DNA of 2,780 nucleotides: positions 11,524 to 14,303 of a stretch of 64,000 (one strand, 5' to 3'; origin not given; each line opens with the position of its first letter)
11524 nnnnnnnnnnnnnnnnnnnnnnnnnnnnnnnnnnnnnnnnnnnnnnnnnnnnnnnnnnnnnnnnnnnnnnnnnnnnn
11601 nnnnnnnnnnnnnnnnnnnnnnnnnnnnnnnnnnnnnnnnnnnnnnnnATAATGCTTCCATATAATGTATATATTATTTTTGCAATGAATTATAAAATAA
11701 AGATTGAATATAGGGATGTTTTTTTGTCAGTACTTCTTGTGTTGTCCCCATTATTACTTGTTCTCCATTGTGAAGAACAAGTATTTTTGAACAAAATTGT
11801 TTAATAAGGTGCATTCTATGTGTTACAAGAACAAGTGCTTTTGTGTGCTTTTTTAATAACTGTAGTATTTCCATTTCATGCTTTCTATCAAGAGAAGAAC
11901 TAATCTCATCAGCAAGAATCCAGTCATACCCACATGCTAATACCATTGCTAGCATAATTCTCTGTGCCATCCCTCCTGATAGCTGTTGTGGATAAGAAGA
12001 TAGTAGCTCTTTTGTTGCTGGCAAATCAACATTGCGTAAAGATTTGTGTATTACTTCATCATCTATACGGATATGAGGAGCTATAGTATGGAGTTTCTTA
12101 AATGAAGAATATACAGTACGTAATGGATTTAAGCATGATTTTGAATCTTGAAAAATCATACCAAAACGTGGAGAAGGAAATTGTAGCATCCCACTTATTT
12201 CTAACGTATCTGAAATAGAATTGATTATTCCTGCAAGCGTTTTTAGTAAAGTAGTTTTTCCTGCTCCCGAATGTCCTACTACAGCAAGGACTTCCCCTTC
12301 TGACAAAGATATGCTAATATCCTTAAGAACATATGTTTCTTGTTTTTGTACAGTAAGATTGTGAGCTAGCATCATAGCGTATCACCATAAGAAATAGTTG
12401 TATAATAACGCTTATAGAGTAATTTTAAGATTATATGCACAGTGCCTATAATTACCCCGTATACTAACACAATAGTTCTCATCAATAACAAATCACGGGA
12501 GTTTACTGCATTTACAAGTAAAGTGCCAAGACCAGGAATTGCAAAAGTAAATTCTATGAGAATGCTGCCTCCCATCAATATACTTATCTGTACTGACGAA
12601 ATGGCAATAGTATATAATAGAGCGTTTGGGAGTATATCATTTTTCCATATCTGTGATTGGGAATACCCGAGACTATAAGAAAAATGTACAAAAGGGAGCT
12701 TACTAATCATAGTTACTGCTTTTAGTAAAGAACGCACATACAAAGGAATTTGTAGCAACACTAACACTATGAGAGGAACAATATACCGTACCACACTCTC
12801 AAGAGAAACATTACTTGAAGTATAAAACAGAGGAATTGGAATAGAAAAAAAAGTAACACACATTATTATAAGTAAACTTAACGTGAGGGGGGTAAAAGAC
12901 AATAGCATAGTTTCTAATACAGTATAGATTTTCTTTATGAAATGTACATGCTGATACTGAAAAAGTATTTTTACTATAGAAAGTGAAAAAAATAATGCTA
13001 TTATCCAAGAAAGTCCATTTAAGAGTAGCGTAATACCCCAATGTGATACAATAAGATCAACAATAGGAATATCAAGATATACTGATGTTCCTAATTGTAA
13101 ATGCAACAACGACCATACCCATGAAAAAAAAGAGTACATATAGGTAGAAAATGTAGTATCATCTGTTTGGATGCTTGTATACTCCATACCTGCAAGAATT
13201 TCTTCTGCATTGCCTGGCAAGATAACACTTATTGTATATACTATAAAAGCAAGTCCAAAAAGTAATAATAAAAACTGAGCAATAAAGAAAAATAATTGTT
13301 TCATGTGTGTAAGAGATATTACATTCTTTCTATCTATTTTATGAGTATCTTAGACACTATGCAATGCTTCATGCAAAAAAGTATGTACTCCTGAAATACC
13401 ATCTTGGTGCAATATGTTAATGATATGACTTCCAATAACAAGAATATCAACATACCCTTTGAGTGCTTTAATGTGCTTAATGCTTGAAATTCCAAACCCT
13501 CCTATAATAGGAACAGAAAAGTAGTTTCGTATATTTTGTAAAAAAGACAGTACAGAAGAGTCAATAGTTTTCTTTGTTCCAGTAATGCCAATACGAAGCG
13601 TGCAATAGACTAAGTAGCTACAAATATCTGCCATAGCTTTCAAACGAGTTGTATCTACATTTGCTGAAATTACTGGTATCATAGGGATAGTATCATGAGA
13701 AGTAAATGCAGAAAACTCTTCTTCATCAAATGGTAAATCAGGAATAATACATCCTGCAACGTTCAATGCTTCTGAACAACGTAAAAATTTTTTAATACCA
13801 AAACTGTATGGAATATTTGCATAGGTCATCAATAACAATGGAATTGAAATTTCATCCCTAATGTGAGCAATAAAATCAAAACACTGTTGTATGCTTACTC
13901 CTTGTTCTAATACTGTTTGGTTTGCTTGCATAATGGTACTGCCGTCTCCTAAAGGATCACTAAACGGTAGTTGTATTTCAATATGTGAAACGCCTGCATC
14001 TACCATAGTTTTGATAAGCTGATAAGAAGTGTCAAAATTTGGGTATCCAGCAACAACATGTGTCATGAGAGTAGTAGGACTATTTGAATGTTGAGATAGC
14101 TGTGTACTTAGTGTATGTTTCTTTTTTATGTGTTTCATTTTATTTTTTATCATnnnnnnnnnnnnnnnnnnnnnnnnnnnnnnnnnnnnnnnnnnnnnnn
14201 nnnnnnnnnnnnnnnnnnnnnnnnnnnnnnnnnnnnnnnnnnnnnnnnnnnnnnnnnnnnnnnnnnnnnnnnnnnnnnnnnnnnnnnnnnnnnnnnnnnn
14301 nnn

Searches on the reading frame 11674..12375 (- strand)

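Call 44: search_protein_families(library=ncbifam, proteins=[window:11674-12375:-], max_evalue=0.00001)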
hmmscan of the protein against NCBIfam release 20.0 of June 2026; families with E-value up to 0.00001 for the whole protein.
window:11674-12375:- (233 aa): 184 families (the best 25 are shown)
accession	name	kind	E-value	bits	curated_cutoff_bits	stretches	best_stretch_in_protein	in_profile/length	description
TIGR02770.1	nickel_nikD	equivalog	7.3e-38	130.2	318.7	1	17-226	2-225/230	nickel import ATP-binding protein NikD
TIGR02769.1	nickel_nikE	equivalog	3.9e-34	118.3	332.55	1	5-226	15-249/265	nickel import ATP-binding protein NikE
NF007739.0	PRK10419.1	subfamily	1e-32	113.8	354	1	5-222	16-246/268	nickel ABC transporter ATP-binding protein NikE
NF047576.1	opine_ATP_CntF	equivalog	1.1e-32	113.4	385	1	70-227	86-250/264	staphylopine uptake ABC transporter ATP-binding protein CntF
NF047578.1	opine_ATP_CntD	equivalog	2.2e-32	112.4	380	1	7-226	8-249/266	staphylopine uptake ABC transporter ATP-binding protein CntD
NF007613.0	PRK10261.1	equivalog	2.7e-32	112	1077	1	71-227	106-269/623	glutathione ABC transporter ATP-binding protein GsiA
NF010068.0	PRK13548.1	equivalog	9.2e-32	110.1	261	2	105-220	114-235/261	heme ABC transporter ATP-binding protein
TIGR04521.1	ECF_ATPase_2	equivalog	5.3e-31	107.7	330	1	12-219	16-236/279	energy-coupling factor transporter ATPase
NF008246.0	PRK11022.1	equivalog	1.2e-30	106.7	541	1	17-227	23-254/326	dipeptide ABC transporter ATP-binding protein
TIGR04520.1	ECF_ATPase_1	equivalog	1.1e-28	100.4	315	1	10-220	11-228/269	energy-coupling factor transporter ATPase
TIGR00972.1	3a0107s01c2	equivalog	2.7e-28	99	343.2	1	4-219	4-234/248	phosphate ABC transporter ATP-binding protein PstB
NF011692.0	PRK15112.1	equivalog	5e-28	98.4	452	1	10-218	23-241/269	putrescine export ABC transporter ATP-binding protein SapF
NF007010.1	PRK09473.1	subfamily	5.9e-28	97.5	575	1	10-227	14-251/318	oligopeptide ABC transporter ATP-binding protein OppD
NF011713.0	PRK15134.1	equivalog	1.9e-27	96.1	834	1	12-226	297-525/529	microcin C ABC transporter ATP-binding protein YejF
NF008409.0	PRK11231.1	equivalog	6.2e-27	94.6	375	2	120-219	127-229/255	Fe(3+) dicitrate ABC transporter ATP-binding protein FecE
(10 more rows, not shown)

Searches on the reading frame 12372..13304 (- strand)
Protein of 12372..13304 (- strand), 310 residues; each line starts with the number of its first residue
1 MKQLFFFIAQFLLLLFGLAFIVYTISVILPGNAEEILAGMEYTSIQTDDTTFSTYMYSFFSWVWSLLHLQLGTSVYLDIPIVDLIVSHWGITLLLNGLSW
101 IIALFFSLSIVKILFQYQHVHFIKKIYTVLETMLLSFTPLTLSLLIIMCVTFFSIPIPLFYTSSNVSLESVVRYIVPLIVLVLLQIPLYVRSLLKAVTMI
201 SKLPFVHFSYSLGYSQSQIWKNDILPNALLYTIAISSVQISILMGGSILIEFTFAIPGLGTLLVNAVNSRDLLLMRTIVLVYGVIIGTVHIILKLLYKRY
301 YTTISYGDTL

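Call 44: search_protein_families(library=ncbifam, proteins=[window:12372-13304:-], max_evalue=0.00001)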
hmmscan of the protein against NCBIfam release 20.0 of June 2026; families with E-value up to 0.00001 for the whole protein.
window:12372-13304:- (310 aa): 11 families
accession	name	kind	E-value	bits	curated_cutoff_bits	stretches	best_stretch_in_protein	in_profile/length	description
NF045470.1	Opp2B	equivalog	5.5e-32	111.1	350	1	8-298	2-293/300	nickel ABC transporter permease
NF045469.1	Opp1B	equivalog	2.2e-24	86.6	380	1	14-295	15-297/307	nickel/cobalt ABC transporter permease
TIGR02789.1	nickel_nikB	equivalog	1.8e-21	76.9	447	1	35-297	49-299/314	nickel ABC transporter permease subunit NikB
NF045472.1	Opp4B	equivalog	8.2e-19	68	450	1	12-295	13-309/319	oligopeptide ABC transporter permease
NF007677.0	PRK10352.1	equivalog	2.6e-17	62.9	433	1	56-298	65-300/314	nickel ABC transporter permease subunit NikB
NF011661.0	PRK15081.1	equivalog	9.5e-17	61.4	463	1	14-306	15-305/306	glutathione ABC transporter permease GsiC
NF008161.0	PRK10914.1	equivalog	2.9e-11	43.1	590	1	165-298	196-329/339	dipeptide ABC transporter permease DppB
NF045471.1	Opp3B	equivalog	2.4e-09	37.1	480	1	11-298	15-296/308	oligopeptide ABC transporter permease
NF043081.1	MMSYN1_0165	equivalog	1.1e-08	34.5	350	1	27-285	116-365/388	oligopeptide ABC transporter permease OppB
NF011690.0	PRK15110.1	equivalog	4.7e-08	32.8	432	1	168-295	177-304/321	putrescine export ABC transporter permease SapB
NF007008.0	PRK09471.1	equivalog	9.2e-08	31.9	388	1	12-298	16-298/306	oligopeptide ABC transporter permease OppB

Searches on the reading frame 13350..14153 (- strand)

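Call 44: search_protein_families(library=ncbifam, proteins=[window:13350-14153:-], max_evalue=0.00001)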
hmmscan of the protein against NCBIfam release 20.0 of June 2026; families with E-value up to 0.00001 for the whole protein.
window:13350-14153:- (267 aa): 2 families
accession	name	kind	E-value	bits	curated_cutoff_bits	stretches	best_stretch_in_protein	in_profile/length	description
TIGR00262.1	trpA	equivalog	1.6e-53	181.2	102.35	1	26-251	9-237/256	tryptophan synthase subunit alpha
NF009621.0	PRK13125.1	equivalog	1.9e-22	79.8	234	1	28-261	5-234/244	tryptophan synthase subunit alpha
